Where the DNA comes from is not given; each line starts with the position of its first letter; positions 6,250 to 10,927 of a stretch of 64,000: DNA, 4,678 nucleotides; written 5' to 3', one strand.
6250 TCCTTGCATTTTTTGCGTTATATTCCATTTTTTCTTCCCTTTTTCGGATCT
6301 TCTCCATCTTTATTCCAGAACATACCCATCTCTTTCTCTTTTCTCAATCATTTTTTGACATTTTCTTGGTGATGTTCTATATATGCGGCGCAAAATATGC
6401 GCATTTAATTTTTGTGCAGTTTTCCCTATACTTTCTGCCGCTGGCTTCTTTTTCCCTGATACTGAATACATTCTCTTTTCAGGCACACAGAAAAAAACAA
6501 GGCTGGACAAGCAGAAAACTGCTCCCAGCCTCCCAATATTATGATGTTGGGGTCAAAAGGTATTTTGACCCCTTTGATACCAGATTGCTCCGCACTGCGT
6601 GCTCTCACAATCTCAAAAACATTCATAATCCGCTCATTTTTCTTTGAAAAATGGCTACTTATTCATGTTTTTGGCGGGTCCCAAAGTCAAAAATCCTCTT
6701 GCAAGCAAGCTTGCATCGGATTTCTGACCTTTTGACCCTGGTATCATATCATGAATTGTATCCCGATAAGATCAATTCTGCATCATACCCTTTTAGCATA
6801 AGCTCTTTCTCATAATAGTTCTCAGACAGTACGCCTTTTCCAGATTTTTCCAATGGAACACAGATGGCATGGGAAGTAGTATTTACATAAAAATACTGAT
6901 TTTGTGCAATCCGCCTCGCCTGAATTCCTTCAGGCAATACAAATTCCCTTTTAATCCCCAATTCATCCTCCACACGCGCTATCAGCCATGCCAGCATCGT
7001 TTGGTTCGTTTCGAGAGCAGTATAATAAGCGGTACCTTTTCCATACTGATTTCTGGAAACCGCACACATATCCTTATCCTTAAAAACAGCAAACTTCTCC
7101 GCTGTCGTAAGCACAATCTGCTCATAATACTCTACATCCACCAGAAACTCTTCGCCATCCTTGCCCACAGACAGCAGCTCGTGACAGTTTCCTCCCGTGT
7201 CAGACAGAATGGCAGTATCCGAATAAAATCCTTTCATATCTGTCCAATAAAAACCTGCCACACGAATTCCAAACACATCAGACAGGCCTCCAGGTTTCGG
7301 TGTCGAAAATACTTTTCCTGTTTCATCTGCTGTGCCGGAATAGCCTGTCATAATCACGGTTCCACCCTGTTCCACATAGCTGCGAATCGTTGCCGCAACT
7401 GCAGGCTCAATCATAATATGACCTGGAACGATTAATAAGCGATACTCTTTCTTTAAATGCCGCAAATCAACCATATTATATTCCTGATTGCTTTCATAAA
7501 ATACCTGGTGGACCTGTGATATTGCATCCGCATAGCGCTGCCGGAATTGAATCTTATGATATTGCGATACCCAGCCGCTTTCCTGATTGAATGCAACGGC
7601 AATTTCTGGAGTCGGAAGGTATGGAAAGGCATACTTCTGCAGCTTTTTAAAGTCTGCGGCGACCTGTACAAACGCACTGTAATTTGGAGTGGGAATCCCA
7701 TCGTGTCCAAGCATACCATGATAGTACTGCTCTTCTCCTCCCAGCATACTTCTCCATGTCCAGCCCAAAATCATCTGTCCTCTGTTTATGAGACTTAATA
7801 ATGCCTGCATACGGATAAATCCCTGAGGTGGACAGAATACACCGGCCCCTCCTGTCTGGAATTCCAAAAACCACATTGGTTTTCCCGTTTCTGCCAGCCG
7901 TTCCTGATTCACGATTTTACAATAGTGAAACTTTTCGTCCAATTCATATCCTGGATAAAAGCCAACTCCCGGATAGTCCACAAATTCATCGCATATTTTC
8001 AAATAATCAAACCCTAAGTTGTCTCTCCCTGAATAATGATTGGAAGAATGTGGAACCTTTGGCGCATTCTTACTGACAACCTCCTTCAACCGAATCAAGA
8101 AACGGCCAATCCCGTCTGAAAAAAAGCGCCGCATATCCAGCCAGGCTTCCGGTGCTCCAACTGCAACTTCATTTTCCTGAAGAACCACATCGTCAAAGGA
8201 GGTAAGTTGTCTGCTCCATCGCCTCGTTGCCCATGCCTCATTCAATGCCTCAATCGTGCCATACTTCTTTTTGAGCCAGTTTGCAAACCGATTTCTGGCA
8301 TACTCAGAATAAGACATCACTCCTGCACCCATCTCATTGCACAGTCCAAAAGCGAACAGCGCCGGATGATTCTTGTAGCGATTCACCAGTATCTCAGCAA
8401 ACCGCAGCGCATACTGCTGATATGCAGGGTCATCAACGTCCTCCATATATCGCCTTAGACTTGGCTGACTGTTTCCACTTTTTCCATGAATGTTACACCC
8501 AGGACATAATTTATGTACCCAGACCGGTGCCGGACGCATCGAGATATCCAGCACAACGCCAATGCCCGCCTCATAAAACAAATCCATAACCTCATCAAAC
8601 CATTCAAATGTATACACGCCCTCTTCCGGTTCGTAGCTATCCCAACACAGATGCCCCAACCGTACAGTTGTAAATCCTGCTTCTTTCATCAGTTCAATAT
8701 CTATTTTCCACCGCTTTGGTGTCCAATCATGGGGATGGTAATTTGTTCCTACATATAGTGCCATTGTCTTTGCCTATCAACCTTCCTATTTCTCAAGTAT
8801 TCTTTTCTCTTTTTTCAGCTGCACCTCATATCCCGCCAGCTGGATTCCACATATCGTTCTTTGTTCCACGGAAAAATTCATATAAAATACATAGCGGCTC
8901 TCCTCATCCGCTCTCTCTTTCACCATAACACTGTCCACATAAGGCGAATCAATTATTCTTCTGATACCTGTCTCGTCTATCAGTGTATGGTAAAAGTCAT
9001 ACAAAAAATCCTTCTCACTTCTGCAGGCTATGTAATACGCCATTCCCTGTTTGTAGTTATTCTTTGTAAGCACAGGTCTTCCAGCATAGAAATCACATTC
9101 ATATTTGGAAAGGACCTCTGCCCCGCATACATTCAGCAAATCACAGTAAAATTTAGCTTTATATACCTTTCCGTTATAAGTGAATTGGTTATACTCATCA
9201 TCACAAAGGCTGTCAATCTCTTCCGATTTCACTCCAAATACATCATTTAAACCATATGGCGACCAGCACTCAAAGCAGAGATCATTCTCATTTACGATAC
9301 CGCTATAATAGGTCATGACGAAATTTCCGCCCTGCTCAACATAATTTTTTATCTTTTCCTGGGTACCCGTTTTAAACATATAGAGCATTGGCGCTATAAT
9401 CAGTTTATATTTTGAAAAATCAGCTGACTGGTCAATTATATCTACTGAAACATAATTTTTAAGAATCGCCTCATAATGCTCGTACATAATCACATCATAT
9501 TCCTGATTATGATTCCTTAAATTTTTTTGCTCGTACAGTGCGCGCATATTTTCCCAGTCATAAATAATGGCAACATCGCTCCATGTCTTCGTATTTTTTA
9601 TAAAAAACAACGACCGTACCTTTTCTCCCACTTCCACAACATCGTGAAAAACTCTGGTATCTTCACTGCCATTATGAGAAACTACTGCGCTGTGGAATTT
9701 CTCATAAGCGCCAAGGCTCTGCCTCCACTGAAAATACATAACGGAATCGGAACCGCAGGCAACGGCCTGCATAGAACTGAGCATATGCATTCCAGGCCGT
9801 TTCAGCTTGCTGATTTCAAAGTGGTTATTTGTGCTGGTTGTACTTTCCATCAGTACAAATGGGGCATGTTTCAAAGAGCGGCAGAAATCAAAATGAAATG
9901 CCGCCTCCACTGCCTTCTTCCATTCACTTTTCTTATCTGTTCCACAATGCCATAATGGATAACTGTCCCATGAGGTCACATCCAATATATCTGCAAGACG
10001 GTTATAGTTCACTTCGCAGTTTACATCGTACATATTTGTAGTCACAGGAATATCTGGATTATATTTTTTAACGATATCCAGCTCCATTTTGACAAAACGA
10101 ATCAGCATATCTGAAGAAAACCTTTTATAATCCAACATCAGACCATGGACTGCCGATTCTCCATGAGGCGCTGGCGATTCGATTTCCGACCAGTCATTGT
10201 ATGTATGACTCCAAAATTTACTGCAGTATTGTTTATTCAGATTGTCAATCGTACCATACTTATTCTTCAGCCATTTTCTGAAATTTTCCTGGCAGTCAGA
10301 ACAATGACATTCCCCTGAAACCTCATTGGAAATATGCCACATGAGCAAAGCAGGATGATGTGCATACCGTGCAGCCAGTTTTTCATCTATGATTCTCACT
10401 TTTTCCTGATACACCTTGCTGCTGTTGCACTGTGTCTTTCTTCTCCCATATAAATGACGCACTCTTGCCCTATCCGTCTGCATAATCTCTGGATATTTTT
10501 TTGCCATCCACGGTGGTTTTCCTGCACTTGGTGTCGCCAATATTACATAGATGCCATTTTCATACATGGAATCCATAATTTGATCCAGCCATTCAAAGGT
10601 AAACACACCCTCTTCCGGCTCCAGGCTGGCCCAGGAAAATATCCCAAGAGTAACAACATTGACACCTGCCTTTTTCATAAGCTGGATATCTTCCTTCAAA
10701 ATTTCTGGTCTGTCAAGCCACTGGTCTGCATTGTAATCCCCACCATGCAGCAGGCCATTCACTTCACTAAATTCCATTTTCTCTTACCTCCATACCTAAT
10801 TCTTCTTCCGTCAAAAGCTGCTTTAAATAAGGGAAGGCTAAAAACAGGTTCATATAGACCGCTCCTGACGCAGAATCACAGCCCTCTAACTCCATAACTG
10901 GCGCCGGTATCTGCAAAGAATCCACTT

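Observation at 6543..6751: Structured MITE-like repeat family of about 210 bp: four copies, one orientation, compensatory stem changes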

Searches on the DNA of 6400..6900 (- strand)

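Call 4: search_rna_families(source=window, start=6400, end=6900, threshold=evalue, max_evalue=1, show_alignments=2)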
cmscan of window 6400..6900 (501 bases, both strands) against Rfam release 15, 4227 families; matches with E-value up to 1: 3.
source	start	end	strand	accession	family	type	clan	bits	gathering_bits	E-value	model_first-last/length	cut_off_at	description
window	6575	6746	-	RF01699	Clostridiales-1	Gene; sRNA;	-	136.9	48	2e-33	1-166/166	no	Clostridiales-1 RNA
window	6684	6730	-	RF04165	mir-2483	Gene; miRNA;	-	21.9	75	0.1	1-80/80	no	mir-2483 microRNA precursor family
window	6489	6672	-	RF00558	L20_leader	Cis-reg; leader;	-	18.7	58.7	0.37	1-127/127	no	Ribosomal protein L20 leader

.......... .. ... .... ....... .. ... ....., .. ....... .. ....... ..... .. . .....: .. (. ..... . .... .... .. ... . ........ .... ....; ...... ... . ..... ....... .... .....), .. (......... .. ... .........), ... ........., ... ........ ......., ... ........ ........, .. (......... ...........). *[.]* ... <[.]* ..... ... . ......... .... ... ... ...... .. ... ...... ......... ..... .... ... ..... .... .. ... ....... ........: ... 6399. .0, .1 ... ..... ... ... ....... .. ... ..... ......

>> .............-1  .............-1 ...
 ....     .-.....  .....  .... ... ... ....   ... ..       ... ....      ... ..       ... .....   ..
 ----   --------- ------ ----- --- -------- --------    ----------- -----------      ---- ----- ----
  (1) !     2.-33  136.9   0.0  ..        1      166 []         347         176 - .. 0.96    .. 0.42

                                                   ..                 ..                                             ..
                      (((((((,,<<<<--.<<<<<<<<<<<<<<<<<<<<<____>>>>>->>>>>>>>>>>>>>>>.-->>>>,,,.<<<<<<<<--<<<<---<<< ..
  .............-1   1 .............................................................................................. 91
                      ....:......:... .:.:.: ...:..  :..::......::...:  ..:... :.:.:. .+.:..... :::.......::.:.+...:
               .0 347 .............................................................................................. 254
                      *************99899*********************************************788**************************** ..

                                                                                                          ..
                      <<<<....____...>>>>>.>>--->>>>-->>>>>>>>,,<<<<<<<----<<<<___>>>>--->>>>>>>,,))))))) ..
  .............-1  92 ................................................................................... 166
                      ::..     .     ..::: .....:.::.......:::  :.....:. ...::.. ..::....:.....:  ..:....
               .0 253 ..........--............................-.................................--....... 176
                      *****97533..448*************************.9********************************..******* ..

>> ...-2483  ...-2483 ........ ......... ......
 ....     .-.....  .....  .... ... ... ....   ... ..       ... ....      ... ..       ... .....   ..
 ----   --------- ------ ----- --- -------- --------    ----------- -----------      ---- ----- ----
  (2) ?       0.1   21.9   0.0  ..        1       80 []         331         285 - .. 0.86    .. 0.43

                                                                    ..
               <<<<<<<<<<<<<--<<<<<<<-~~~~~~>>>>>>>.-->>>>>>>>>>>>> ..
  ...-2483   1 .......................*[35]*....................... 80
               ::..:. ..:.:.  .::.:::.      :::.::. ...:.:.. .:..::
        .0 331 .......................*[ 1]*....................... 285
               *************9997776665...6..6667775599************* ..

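Call 25: search_dna_similar(query=window:6537-6757:-, collection=plasmids, mode=distant, max_evalue=0.01, max_rows=30)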
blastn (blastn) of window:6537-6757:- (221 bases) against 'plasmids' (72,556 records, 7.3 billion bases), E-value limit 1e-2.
No match.

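Call 26: search_dna_similar(query=window:6537-6757:-, collection=phages, mode=distant, max_evalue=0.01, max_rows=30)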
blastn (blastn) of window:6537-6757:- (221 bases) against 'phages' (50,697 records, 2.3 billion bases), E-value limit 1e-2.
Records with a match: 13; places in all: 13; records where one place covers at least 80% of the query: 1.
Best place of each record, by identity: 80-90% 8; 60-80% 5.
By first word of the organism name: Bacteriophage 13.
By host as written in the record: - 13.
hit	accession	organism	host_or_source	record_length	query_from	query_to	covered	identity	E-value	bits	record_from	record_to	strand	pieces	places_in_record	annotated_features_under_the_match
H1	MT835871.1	Bacteriophage sp.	human fecal samples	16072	3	221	99%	89.1%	3e-75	286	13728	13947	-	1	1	record has no annotation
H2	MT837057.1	Bacteriophage sp.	human fecal samples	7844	9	174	75%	75.6%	7e-14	83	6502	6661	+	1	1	record has no annotation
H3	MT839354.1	Bacteriophage sp.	human fecal samples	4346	27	158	60%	82.7%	6e-27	126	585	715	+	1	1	record has no annotation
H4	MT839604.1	Bacteriophage sp.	human fecal samples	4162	11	156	66%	73.6%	5e-9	66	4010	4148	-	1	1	record has no annotation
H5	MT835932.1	Bacteriophage sp.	human fecal samples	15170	9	158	68%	71.3%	3e-5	55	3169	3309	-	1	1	record has no annotation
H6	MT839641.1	Bacteriophage sp.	human fecal samples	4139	85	197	51%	88.6%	2e-32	144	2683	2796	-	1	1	record has no annotation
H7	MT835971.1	Bacteriophage sp.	human fecal samples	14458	133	217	38%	83.7%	4e-16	90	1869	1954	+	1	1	record has no annotation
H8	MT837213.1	Bacteriophage sp.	human fecal samples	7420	119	208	41%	72.3%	1e-3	49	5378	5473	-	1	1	record has no annotation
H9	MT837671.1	Bacteriophage sp.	human fecal samples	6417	7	90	38%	74.4%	1e-4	52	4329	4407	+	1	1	record has no annotation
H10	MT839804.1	Bacteriophage sp.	human fecal samples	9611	145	213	31%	85.5%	2e-13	81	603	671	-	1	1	record has no annotation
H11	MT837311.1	Bacteriophage sp.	human fecal samples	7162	12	71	27%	86.7%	3e-11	73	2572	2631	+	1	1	record has no annotation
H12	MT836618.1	Bacteriophage sp.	human fecal samples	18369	11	71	28%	80.3%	3e-5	54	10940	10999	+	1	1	record has no annotation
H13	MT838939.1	Bacteriophage sp.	human fecal samples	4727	166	221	25%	85.0%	8e-7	59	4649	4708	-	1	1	record has no annotation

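Call 27: get_annotated_region(hit=H12, flank=5000)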
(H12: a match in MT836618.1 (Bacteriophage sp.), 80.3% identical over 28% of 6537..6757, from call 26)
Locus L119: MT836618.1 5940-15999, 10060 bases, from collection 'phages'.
description: UNVERIFIED: Bacteriophage sp. clone scaffold_2668 genomic sequence.
organism: Bacteriophage sp. (NCBI taxid 38018)
taxonomy: Viruses
host: -; source: human fecal samples; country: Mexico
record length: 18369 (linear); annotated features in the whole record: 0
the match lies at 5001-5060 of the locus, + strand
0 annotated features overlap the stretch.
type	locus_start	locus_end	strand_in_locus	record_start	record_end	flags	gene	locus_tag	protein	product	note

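Call 28: get_annotated_region(hit=H11, flank=5000)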
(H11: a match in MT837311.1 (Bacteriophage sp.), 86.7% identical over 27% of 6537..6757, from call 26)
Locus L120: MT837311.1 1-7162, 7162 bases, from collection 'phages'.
description: UNVERIFIED: Bacteriophage sp. clone scaffold_4442 genomic sequence.
organism: Bacteriophage sp. (NCBI taxid 38018)
taxonomy: Viruses
host: -; source: human fecal samples; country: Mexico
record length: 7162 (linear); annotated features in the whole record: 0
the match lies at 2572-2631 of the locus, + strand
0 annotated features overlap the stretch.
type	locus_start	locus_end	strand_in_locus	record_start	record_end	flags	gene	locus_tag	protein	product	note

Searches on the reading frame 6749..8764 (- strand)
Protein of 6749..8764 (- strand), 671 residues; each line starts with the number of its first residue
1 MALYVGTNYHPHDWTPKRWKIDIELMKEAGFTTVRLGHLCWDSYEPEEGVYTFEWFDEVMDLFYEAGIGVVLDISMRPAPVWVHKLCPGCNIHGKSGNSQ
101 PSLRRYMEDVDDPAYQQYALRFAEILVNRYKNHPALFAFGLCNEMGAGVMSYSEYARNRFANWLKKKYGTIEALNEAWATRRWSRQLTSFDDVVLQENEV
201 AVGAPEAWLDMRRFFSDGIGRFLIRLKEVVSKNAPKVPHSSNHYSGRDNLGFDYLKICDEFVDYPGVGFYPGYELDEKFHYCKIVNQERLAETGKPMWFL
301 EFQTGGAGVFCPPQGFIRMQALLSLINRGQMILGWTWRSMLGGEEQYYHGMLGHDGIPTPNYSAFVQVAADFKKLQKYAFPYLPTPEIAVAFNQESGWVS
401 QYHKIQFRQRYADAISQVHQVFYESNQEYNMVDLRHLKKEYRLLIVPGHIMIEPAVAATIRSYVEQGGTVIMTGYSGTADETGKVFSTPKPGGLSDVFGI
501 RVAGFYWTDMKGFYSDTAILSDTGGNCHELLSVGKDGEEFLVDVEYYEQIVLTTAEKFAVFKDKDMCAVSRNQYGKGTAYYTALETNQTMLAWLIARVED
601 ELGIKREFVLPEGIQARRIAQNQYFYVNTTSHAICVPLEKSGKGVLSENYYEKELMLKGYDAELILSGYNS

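Call 9: search_protein_families(library=pfam, proteins=[window:6749-8764:-])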
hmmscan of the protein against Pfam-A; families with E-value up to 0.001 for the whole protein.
window:6749-8764:- (671 aa): 6 families
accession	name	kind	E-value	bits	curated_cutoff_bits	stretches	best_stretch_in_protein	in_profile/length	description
PF02449.21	Glyco_hydro_42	-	4.3e-66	224.2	21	1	9-374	2-375/376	Beta-galactosidase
PF08532.16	Glyco_hydro_42M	-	3.9e-28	98.8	25.8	1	387-604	2-206/207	Beta-galactosidase trimerisation domain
PF00150.24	Cellulase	-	2.3e-06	27.7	23.5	1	10-148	16-133/272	Cellulase (glycosyl hydrolase family 5)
PF22369.2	GLMA_2nd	-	2.1e-05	24.6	27.7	1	412-484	16-92/138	GLMA-like, second domain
PF02836.23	Glyco_hydro_2_C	-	0.00019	21.1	21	1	22-149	41-140/302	Glycosyl hydrolases family 2, TIM barrel domain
PF01301.25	Glyco_hydro_35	-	0.00066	19.8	27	0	4-80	11-85/319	Glycosyl hydrolases family 35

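Call 32: find_encoding_contigs(protein=window:6749-8764:-, flank=3500, max_places=10)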
Protein window:6749-8764:- (671 aa): 1 contig read that carries it; 1 place shown.
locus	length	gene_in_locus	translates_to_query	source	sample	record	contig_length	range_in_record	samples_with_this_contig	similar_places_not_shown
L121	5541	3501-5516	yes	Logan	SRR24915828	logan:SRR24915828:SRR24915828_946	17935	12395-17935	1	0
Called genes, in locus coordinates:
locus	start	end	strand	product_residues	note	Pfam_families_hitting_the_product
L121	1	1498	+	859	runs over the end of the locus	PF19501:PcRGLX_1st, PF21345:PcRGLX_2nd, PF21346:PcRGLX_3rd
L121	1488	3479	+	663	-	PF02449:Glyco_hydro_42, PF08532:Glyco_hydro_42M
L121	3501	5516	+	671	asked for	PF00150:Cellulase (weak), PF02449:Glyco_hydro_42, PF08532:Glyco_hydro_42M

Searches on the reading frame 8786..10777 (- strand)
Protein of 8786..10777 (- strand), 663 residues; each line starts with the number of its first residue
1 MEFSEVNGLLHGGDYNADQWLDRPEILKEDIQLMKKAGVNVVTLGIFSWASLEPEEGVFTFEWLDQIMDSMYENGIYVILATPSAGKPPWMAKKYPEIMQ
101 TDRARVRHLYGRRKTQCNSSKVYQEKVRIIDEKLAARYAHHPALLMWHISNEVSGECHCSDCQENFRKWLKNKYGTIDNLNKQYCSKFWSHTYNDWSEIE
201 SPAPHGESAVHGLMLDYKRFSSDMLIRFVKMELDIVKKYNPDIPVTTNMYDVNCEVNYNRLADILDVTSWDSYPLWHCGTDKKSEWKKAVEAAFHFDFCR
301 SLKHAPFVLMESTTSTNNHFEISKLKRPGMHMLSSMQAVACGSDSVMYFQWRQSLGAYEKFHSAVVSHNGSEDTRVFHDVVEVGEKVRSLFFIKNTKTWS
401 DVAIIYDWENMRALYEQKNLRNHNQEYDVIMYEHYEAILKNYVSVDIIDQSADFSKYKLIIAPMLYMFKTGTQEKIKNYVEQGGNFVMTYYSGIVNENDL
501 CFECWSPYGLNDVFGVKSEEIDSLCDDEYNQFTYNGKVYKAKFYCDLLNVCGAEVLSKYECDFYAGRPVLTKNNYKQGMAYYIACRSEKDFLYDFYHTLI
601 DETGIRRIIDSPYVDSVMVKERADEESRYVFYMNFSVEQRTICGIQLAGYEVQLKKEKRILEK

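Call 9: search_protein_families(library=pfam, proteins=[window:8786-10777:-])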
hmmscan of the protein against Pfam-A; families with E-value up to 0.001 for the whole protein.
window:8786-10777:- (663 aa): 3 families
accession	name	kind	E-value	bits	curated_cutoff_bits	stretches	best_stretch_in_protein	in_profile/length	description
PF02449.21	Glyco_hydro_42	-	1.9e-146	488.7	21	1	14-389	1-375/376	Beta-galactosidase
PF08532.16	Glyco_hydro_42M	-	2.6e-63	213.7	25.8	1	401-605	2-206/207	Beta-galactosidase trimerisation domain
PF22369.2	GLMA_2nd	-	0.00046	20.3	27.7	0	441-488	32-80/138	GLMA-like, second domain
